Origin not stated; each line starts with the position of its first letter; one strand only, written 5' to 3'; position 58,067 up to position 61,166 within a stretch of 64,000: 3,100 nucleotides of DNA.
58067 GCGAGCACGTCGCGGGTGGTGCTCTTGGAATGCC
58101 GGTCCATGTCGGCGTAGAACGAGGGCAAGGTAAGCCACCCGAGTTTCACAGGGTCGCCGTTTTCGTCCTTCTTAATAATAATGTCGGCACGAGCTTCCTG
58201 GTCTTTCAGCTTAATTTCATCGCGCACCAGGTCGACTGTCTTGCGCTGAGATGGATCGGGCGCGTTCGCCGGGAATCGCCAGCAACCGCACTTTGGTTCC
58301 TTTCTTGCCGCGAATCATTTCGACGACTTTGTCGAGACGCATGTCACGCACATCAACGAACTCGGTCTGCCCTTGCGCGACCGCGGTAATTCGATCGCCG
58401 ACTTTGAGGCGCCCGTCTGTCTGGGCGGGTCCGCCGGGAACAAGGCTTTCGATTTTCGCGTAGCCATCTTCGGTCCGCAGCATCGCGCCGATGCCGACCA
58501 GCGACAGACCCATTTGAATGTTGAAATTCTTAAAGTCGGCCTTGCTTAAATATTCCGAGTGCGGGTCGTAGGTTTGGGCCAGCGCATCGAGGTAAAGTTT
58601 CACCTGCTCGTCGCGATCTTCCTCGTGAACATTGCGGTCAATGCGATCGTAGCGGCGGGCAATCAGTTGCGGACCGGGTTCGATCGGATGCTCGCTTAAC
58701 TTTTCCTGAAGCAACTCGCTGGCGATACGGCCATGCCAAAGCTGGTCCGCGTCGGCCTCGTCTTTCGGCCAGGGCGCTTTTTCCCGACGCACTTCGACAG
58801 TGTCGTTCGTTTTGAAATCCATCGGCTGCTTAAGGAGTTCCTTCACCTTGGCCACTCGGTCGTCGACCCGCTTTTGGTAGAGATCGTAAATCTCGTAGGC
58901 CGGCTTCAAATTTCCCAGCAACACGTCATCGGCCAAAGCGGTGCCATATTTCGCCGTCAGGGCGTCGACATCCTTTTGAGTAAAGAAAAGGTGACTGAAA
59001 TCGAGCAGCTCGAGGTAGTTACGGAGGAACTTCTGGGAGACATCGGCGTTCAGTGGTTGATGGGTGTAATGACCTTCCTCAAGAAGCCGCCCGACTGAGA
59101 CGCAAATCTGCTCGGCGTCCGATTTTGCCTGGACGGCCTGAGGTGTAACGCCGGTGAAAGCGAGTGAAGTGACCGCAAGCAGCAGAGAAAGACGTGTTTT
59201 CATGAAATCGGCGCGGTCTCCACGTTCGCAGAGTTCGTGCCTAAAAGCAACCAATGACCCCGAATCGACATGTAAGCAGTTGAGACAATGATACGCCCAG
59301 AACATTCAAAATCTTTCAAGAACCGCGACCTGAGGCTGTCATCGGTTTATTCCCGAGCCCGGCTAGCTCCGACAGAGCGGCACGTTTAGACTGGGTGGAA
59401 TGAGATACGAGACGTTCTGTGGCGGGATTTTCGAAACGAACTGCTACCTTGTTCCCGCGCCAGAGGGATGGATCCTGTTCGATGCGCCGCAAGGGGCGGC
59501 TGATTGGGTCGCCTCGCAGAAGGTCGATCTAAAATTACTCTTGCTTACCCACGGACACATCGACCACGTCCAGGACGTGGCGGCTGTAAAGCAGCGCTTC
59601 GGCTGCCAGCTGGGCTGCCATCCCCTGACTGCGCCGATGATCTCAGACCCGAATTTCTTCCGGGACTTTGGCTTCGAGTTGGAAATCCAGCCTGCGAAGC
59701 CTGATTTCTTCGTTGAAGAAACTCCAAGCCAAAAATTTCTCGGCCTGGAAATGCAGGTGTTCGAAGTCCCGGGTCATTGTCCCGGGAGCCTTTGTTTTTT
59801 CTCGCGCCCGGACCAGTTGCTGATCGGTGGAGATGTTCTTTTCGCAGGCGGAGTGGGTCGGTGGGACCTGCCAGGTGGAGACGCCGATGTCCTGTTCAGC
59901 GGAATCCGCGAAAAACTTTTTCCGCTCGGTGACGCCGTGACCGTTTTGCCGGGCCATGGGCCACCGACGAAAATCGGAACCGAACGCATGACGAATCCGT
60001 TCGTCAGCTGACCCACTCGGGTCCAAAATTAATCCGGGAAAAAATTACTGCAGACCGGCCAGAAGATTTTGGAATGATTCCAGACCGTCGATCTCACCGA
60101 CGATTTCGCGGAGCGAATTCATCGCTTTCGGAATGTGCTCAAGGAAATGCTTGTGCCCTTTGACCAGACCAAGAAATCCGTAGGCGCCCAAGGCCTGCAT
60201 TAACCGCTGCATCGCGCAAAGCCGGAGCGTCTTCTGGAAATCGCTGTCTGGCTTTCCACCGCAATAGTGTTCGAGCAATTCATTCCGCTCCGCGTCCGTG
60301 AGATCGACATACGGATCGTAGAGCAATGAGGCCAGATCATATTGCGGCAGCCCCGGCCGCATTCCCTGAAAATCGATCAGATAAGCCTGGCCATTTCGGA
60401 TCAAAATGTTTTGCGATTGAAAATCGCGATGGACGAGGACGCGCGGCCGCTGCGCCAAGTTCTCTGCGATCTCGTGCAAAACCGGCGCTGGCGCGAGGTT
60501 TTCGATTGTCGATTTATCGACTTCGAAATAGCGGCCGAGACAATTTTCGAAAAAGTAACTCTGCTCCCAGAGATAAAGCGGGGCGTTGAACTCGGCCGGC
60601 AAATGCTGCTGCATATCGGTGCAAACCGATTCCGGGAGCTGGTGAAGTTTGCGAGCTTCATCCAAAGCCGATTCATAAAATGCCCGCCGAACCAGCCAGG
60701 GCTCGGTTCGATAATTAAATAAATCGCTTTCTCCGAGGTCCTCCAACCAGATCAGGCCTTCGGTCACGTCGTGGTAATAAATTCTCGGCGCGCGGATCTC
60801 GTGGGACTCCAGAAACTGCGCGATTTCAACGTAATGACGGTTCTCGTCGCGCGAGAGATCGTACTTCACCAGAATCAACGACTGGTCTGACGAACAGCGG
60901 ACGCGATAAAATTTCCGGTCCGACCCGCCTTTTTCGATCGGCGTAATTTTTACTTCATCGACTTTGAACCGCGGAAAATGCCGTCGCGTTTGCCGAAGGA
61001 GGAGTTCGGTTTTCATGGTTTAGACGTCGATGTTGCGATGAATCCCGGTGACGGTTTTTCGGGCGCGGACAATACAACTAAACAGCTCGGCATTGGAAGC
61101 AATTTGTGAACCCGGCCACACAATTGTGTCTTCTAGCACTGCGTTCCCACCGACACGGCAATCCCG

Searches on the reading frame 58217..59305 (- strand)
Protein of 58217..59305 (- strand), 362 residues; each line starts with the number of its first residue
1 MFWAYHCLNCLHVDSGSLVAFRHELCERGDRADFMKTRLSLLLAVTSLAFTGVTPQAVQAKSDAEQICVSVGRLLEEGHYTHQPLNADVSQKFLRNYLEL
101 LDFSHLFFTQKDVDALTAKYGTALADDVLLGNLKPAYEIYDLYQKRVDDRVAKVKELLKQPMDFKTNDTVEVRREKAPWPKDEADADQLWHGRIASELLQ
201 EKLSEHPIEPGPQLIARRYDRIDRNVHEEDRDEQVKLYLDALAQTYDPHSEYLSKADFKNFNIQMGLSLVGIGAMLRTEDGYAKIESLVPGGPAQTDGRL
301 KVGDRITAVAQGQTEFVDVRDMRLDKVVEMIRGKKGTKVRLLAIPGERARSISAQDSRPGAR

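Call 76: search_protein_families(library=pfam, proteins=[window:58217-59305:-], max_evalue=0.00001)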
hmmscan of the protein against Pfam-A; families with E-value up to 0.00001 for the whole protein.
window:58217-59305:- (362 aa): 3 families
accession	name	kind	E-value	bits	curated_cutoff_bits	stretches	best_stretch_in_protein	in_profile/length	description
PF17804.6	TSP_NTD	-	4.3e-51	174.3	26.4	1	74-255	4-187/188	Tail specific protease N-terminal domain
PF00595.29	PDZ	-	1.4e-12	48.2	23.2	1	264-342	11-79/81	PDZ domain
PF17820.7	PDZ_6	-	7.2e-07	29.3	27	1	285-342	2-51/54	PDZ domain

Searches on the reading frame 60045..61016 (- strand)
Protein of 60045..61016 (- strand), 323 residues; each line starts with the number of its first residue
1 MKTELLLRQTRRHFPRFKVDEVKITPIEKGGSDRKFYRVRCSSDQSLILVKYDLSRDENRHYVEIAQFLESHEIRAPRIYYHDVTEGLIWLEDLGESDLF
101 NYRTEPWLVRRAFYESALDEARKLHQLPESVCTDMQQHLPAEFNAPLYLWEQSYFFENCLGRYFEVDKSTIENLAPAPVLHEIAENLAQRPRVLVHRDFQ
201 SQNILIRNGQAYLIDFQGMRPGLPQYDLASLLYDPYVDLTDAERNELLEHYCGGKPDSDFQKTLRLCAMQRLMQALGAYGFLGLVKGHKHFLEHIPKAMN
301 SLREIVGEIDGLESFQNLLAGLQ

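Call 76: search_protein_families(library=pfam, proteins=[window:60045-61016:-], max_evalue=0.00001)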
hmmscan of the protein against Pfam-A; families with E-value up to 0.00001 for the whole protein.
window:60045-61016:- (323 aa): 3 families
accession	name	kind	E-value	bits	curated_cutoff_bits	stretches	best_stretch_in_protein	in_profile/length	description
PF01636.29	APH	-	1.7e-24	87.3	23.2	1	23-254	1-232/239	Phosphotransferase enzyme family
PF02958.26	EcKL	-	1.9e-07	31.2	22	1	182-252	205-282/294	Ecdysteroid kinase-like family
PF19974.5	TCAD9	-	3.8e-07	30.1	40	1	177-231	281-337/429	Ternary complex associated domain 9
